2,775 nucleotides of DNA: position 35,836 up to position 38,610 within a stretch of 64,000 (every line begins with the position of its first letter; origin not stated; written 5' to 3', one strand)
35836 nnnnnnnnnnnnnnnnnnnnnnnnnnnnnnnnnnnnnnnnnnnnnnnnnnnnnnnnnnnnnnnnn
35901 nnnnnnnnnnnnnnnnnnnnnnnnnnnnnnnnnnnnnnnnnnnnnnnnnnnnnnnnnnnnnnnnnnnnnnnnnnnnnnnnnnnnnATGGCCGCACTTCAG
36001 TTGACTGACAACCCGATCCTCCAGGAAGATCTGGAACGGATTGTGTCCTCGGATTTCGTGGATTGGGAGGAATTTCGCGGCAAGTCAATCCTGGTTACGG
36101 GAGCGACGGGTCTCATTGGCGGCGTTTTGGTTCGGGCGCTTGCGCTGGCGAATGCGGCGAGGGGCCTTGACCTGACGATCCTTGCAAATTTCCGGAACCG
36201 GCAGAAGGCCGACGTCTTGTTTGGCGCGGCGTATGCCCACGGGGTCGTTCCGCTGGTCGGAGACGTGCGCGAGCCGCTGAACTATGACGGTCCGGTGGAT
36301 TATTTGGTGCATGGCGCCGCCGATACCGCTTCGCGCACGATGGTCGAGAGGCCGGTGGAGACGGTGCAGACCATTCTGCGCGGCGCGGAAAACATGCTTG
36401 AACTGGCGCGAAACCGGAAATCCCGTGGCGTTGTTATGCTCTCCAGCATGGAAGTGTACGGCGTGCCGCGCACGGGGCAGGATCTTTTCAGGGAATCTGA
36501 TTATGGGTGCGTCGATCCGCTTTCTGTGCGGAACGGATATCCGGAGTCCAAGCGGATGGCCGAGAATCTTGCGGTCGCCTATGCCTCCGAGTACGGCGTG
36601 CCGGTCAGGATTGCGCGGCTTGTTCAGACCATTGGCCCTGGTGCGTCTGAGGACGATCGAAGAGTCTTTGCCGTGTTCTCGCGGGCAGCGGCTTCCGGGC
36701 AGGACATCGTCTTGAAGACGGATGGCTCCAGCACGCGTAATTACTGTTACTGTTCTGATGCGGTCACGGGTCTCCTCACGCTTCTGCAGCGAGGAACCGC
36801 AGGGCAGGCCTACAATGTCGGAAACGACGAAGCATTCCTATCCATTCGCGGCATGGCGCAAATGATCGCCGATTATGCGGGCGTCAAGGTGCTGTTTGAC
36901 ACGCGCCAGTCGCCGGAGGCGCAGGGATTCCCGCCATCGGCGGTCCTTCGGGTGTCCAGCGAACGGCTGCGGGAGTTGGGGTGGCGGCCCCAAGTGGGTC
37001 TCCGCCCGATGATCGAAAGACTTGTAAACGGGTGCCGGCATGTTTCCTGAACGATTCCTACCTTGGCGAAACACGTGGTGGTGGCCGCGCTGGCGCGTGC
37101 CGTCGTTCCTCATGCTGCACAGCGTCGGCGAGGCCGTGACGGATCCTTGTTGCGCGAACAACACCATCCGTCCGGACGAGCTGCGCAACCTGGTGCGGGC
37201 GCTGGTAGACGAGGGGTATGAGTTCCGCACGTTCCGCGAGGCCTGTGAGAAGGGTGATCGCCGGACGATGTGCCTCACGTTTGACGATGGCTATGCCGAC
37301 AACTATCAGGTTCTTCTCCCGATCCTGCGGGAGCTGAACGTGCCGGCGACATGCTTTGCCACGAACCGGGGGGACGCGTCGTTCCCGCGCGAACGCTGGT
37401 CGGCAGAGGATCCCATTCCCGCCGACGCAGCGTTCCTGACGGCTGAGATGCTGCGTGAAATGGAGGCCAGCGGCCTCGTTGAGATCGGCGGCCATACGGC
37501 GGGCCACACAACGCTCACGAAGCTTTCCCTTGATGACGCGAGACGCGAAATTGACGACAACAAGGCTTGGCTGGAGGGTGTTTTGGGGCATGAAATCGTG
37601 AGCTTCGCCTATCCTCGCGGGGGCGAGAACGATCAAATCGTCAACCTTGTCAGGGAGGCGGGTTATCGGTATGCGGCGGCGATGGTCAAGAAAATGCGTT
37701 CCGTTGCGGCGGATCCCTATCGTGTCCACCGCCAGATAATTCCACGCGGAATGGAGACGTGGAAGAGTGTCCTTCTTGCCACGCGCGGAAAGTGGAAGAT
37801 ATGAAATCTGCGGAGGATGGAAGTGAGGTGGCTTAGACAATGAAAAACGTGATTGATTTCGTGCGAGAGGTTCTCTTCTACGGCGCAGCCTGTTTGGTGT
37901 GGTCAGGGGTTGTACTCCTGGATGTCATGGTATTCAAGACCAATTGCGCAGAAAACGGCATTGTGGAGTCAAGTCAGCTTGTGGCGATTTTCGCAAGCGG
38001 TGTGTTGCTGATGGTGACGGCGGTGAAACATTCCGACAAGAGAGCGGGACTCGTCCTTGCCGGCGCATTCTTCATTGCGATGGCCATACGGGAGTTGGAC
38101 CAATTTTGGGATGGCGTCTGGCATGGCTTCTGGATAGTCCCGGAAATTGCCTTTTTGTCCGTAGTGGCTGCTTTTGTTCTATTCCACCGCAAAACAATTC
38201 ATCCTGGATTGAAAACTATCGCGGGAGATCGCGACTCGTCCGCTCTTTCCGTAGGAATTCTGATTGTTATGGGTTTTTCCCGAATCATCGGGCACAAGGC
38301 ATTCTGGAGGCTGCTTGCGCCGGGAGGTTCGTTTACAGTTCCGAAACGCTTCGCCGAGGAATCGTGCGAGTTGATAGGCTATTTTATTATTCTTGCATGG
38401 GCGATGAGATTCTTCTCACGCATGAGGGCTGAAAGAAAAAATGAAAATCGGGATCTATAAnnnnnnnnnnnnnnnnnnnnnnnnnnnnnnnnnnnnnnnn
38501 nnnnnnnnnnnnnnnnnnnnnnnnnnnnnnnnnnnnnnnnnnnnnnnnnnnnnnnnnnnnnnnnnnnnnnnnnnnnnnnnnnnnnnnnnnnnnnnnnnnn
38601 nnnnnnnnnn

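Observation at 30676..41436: Polyol-phosphate (teichoic-acid-like) surface polymer cluster in an apparent diderm, lower GC than its flanks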

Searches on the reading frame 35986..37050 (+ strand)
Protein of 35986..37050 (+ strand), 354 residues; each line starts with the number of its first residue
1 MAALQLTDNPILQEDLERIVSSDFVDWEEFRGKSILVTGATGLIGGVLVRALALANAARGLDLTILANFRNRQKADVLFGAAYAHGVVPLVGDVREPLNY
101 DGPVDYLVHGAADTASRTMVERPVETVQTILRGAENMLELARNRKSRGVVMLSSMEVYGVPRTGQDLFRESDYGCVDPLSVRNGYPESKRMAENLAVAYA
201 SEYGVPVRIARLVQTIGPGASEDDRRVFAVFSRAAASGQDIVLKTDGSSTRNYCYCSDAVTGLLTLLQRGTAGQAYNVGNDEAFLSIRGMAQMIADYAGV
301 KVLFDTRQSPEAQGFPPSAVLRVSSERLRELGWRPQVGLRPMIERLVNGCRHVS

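Call 4: search_protein_families(library=pfam, proteins=[window:35986-37050:+], max_evalue=0.01)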
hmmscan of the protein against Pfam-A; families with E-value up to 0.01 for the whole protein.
window:35986-37050:+ (354 aa): 6 families
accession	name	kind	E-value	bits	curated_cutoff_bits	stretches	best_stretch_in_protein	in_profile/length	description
PF01370.27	Epimerase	-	9.5e-38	130.4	20.9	1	35-279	1-240/240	NAD dependent epimerase/dehydratase family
PF16363.11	GDP_Man_Dehyd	-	3.3e-23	83.1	27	1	36-345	1-331/332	GDP-mannose 4,6 dehydratase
PF07993.18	NAD_binding_4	-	4.6e-11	42.8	20.1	1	37-236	1-231/258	Male sterility protein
PF01073.25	3Beta_HSD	-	1.1e-08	34.9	22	1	36-197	1-158/280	3-beta hydroxysteroid dehydrogenase/isomerase family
PF02719.21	Polysacc_synt_2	-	6.5e-07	29.2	20.2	1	35-154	1-128/293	Polysaccharide biosynthesis protein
PF04321.23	RmlD_sub_bind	-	0.0012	18.4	27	1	34-317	2-247/287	RmlD substrate binding domain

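Call 5: search_protein_families(library=ncbifam, proteins=[window:35986-37050:+], max_evalue=0.01)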
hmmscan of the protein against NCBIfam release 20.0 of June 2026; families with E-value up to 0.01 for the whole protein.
window:35986-37050:+ (354 aa): 24 families
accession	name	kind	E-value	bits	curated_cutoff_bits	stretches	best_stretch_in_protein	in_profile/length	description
TIGR01181.1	dTDP_gluc_dehyt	equivalog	9.4e-23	80.8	365.1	1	35-299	2-262/321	dTDP-glucose 4,6-dehydratase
TIGR04180.1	EDH_00030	hypoth_equivalog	2.7e-21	75.9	475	1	35-307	1-265/297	NAD-dependent 4,6-dehydratase LegB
TIGR01179.1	galE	equivalog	2.3e-14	53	262.3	2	35-217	2-178/332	UDP-glucose 4-epimerase GalE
TIGR02622.1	CDP_4_6_dhtase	equivalog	9.3e-13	48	278.45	1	30-348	2-328/352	CDP-glucose 4,6-dehydratase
TIGR01746.1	Thioester-redct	subfamily_domain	6.3e-12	45.4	213.35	1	103-301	88-283/371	thioester reductase domain-containing protein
TIGR03466.1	HpnA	hypoth_equivalog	1.4e-11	43.9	367.65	1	34-301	2-249/327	hopanoid-associated sugar epimerase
NF007582.0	PRK10217.1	equivalog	3.3e-11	42.9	698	1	33-282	2-255/355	dTDP-glucose 4,6-dehydratase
NF008872.0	PRK11908.1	equivalog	5.8e-11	42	294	1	139-298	101-271/349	bifunctional UDP-4-keto-pentose/UDP-xylose synthase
TIGR02197.1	heptose_epim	equivalog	1.3e-09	37.6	274.6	1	35-299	1-261/316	ADP-glyceromanno-heptose 6-epimerase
NF047922.1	GDPFucSynFcl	equivalog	5.9e-09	35.8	500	1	233-344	185-295/308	GDP-L-fucose synthase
NF007490.0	PRK10084.1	subfamily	2.8e-08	33.2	649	1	35-281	3-261/361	dTDP-glucose 4,6-dehydratase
TIGR04130.1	FnlA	equivalog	6.3e-07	28.6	730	1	30-158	2-129/337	UDP-N-acetylglucosamine 4,6-dehydratase/5-epimerase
TIGR03589.1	PseB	equivalog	7.8e-07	28.3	407.75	1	30-154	2-125/324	UDP-N-acetylglucosamine 4,6-dehydratase (inverting)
NF005539.0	PRK07201.1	equivalog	2.9e-06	26.3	549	1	35-212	3-174/657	SDR family oxidoreductase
NF011728.1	PRK15181.1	equivalog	8.5e-06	25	760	1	33-262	16-244/348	Vi polysaccharide biosynthesis UDP-N-acetylglucosaminuronic acid C-4 epimerase TviC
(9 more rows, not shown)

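Call 10: search_solved_structures(query=window:35986-37050:+, max_evalue=1e-10)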
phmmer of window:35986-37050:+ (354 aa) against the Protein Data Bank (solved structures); distinct sequences matched with E-value up to 1e-10: 28.
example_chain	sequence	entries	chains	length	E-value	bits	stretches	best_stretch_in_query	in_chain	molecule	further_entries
8v4h_A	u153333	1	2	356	1.1e-40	143.2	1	9-350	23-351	Putative nucleotide sugar dehydratase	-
8v4g_A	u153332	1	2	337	1.1e-40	143.1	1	10-350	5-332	Putative nucleotide sugar dehydratase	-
2b69_A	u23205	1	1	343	1.4e-33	119.8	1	32-347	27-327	UDP-glucuronate decarboxylase 1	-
4gll_A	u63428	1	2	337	1.9e-33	119.3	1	32-347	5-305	UDP-glucuronic acid decarboxylase 1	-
4m55_A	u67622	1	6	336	1.1e-32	116.9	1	33-347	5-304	UDP-glucuronic acid decarboxylase 1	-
4lk3_A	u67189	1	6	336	1.5e-32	116.4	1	33-347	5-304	UDP-glucuronic acid decarboxylase 1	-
8vr2_A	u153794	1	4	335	3.2e-20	75.8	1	29-304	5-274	NAD-dependent epimerase/dehydratase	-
8shh_A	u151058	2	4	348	2.7e-18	69.5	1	35-339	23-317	dTDP-glucose 4,6-dehydratase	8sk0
1r66_A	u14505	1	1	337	1.3e-16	64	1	35-348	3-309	TDP-glucose-4,6-dehydratase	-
1r6d_A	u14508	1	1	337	2.4e-16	63.1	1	35-348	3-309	TDP-glucose-4,6-dehydratase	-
6bi4_A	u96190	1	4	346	2.8e-16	62.9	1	32-298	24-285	dTDP-glucose 4,6-dehydratase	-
8rdg_A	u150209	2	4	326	1.1e-14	57.7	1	35-345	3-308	SDR family NAD(P)-dependent oxidoreductase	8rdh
8rdi_A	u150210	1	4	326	2.5e-14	56.5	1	35-345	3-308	SDR family NAD(P)-dependent oxidoreductase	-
6pmh_A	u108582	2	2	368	3.8e-14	55.9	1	26-345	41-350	UDP-glucose 4-epimerase related protein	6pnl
6x3b_A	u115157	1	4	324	6e-13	51.9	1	105-346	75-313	GDP-6-deoxy-D-mannose reductase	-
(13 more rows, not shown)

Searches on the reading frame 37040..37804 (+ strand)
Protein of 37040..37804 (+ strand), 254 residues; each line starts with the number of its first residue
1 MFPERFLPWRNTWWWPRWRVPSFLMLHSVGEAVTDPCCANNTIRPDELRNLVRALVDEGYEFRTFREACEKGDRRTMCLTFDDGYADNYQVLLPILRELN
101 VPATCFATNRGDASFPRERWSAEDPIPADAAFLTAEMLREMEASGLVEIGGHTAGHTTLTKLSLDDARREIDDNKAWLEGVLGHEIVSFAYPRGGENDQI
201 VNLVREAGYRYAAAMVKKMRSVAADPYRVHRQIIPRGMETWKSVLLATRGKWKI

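Call 4: search_protein_families(library=pfam, proteins=[window:37040-37804:+], max_evalue=0.01)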
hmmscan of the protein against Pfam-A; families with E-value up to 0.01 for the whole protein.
window:37040-37804:+ (254 aa): 2 families
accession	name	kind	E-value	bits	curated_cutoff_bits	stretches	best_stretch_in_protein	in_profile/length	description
PF01522.26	Polysacc_deac_1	-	1.4e-27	96.5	23.1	1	72-211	4-123/124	Polysaccharide deacetylase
PF03065.20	Glyco_hydro_57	-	1.8e-05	24.7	21.2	1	136-229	92-186/291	Glycosyl hydrolase family 57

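Call 5: search_protein_families(library=ncbifam, proteins=[window:37040-37804:+], max_evalue=0.01)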
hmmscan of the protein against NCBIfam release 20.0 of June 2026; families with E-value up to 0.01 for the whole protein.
window:37040-37804:+ (254 aa): 11 families
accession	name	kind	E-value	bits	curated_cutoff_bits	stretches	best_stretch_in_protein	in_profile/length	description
TIGR03938.2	deacetyl_PgaB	equivalog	4.1e-17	61.7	321.9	1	24-154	6-143/621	poly-beta-1,6-N-acetyl-D-glucosamine N-deacetylase PgaB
TIGR03933.1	PIA_icaB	equivalog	1.2e-10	41.3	248.35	1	65-234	60-229/245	intercellular adhesin biosynthesis polysaccharide N-deacetylase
TIGR02764.1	spore_ybaN_pdaB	equivalog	3.7e-10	39.9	237.4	1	135-211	48-123/191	polysaccharide deacetylase family sporulation protein PdaB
NF011177.0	PRK14582.1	equivalog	6.4e-10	37.9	923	1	42-154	68-186/671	poly-beta-1,6-N-acetyl-D-glucosamine N-deacetylase PgaB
TIGR02884.1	spore_pdaA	equivalog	2.9e-09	36.9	298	1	135-210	79-154/224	delta-lactam-biosynthetic de-N-acetylase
NF045820.1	PgAcgDacpgdA_Strep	equivalog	2.6e-08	33.1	800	1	136-202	311-376/463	peptidoglycan-N-acetylglucosamine deacetylase PgdA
NF011176.0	PRK14581.1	equivalog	5.1e-07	28.2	1091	1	74-155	106-187/673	poly-beta-1,6-N-acetyl-D-glucosamine N-deacetylase PgaB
TIGR04243.1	nodulat_NodB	equivalog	4.9e-06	26.2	240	0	136-210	45-119/197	chitooligosaccharide deacetylase NodB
TIGR02873.1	spore_ylxY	hypoth_equivalog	0.0002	20.7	391.5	1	145-208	136-199/268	probable sporulation protein, polysaccharide deacetylase family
TIGR03006.1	pepcterm_polyde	equivalog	0.0038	16.4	276.2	1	135-215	63-145/272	XrtA system polysaccharide deacetylase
NF050820.1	PolSacchBiosHfsH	equivalog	0.0089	15.7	400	0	136-195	84-142/249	oligosaccharide deacetylase HfsH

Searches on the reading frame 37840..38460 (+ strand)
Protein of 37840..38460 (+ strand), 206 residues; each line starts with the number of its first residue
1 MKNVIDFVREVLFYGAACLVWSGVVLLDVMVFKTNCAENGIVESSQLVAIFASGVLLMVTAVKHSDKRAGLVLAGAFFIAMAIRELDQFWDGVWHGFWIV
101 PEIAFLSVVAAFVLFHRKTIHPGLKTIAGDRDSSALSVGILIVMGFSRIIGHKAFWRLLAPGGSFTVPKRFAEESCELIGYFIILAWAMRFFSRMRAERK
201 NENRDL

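Call 4: search_protein_families(library=pfam, proteins=[window:37840-38460:+], max_evalue=0.01)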
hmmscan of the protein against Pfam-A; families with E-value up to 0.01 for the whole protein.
window:37840-38460:+ (206 aa): 0 families

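Call 5: search_protein_families(library=ncbifam, proteins=[window:37840-38460:+], max_evalue=0.01)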
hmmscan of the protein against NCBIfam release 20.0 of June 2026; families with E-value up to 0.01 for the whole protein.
window:37840-38460:+ (206 aa): 0 families

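Call 32: search_protein_families(library=ncbifam, proteins=[window:37840-38460:+], max_evalue=0.001)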
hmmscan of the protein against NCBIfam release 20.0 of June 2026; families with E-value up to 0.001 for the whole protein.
window:37840-38460:+ (206 aa): 0 families

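Call 68: find_homologous_proteins(query=window:37840-38460:+, max_evalue=0.001)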
Query window:37840-38460:+ (206 aa): 2 proteins with E <= 0.001 among 468 candidates.
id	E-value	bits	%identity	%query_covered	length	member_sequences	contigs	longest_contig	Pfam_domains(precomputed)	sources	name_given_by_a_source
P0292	1.7e-129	448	99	100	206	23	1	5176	-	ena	-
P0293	1.1e-17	83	36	90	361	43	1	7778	-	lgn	-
